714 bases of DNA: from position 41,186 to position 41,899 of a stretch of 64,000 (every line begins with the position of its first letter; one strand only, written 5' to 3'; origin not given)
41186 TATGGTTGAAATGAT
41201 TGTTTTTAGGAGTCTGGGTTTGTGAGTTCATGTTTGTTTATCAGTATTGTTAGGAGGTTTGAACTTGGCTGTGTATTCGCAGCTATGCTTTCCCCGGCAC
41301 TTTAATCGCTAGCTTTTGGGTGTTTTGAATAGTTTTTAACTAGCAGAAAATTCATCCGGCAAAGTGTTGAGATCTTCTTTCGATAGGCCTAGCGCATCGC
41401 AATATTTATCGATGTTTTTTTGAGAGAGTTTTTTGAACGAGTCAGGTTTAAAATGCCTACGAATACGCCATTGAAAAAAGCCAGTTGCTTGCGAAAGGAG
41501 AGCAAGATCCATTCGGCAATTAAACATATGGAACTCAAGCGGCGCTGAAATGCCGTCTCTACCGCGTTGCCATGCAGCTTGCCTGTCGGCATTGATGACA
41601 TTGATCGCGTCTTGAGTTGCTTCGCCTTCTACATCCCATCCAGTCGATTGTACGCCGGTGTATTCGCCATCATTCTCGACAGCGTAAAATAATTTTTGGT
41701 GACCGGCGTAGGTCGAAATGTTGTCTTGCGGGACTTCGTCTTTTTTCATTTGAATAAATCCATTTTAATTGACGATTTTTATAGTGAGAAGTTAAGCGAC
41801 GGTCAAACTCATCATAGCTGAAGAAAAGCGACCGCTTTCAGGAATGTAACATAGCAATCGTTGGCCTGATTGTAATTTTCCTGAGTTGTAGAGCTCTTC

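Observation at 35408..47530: Dialkylresorcinol/cyclohexanedione-type biosynthetic gene cluster with its own ACP-KS-CLF trio, exporter and carboxylase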

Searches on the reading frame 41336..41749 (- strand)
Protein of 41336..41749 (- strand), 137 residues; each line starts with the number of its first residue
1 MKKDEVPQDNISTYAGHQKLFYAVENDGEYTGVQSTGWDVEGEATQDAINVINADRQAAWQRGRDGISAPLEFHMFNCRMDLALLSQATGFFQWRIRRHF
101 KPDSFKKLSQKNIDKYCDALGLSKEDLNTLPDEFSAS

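Call 3: search_protein_families(library=pfam, proteins=[window:41336-41749:-])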
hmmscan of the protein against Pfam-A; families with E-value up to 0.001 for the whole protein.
window:41336-41749:- (137 aa): 0 families

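Call 4: search_protein_families(library=ncbifam, proteins=[window:41336-41749:-])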
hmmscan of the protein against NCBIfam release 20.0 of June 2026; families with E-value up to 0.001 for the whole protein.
window:41336-41749:- (137 aa): 2 families
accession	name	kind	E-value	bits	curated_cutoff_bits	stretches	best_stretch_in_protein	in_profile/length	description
NF053536.1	DarG_fam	subfamily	7.5e-49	165.2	70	1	1-130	1-130/131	DarG family dialkylresorcinol biosynthesis protein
NF053545.1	flexirubin_DarG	equivalog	9.4e-37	126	170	1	1-127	1-128/129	flexirubin biosynthesis protein DarG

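Call 31: find_homologous_proteins(query=window:41336-41749:-)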
Query window:41336-41749:- (137 aa): 148 proteins with E <= 0.001 among 167 candidates; the best 120 are listed.
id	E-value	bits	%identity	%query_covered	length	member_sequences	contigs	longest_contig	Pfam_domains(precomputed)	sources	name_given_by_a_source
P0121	1.0e-88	312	100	100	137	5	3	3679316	-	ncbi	ncbi:MAG: hypothetical protein K6L75_00275 [Cellvibrionaceae bacterium]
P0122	8.2e-69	247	80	96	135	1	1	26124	-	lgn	-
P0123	3.5e-55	203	69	96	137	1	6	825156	-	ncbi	ncbi:hypothetical protein NBRC116493_31860 [Aurantivibrio infirmus]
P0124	8.1e-53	196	67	96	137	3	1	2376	-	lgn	-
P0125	3.0e-52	194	66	96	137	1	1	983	-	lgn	-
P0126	2.1e-50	188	61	99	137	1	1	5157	-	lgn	-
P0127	3.1e-50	187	63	96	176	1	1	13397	-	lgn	-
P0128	9.3e-49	183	62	96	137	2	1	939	-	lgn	-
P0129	3.8e-47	177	58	96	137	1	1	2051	-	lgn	-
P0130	1.9e-44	169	57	99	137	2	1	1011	-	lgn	-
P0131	9.3e-43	163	57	96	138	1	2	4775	-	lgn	-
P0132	5.0e-42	161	57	96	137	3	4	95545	-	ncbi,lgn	-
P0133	2.7e-40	155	53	96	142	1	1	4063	-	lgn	-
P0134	3.0e-40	155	55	96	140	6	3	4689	-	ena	-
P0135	1.3e-39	153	56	97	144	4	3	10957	-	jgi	-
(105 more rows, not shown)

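Call 41: predict_structure(alignment_id=A2)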
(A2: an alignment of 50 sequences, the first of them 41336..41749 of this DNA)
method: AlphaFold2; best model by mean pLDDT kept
length: 137 residues; sequences in the alignment: 50
mean_pLDDT: 82.9   pTM: 0.63
mean pLDDT of the five models: 82.9, 78.4, 78.4, 78.2, 77.2
residues with pLDDT >= 90: 77; 70-90: 25; 50-70: 32; < 50: 3
segments of 3 or more residues with pLDDT < 50: none
pLDDT, mean of each block of 10 residues (from residue 1): 66 54 75 59 68 91 95 94 96 97 96 97 95 73
secondary structure, 60 per line:
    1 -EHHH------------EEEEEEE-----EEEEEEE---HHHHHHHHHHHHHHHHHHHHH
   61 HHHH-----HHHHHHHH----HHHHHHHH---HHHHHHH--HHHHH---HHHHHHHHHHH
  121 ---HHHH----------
elements in order: E18-24 E30-36 H40-64 H70-77 H82-89 H93-99 H102-106 H110-120 H124-127

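Call 56: search_protein_families(library=pfam, max_evalue=10, proteins=[window:41336-41749:-])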
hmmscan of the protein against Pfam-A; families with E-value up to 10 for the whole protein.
window:41336-41749:- (137 aa): 2 families
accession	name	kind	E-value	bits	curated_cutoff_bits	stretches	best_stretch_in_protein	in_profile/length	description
PF13443.12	HTH_26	-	0.02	15.6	22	1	80-132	11-62/63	Cro/C1-type HTH DNA-binding domain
PF24211.1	DUF7432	-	0.13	13.1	27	1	12-65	35-89/120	Family of unknown function (DUF7432)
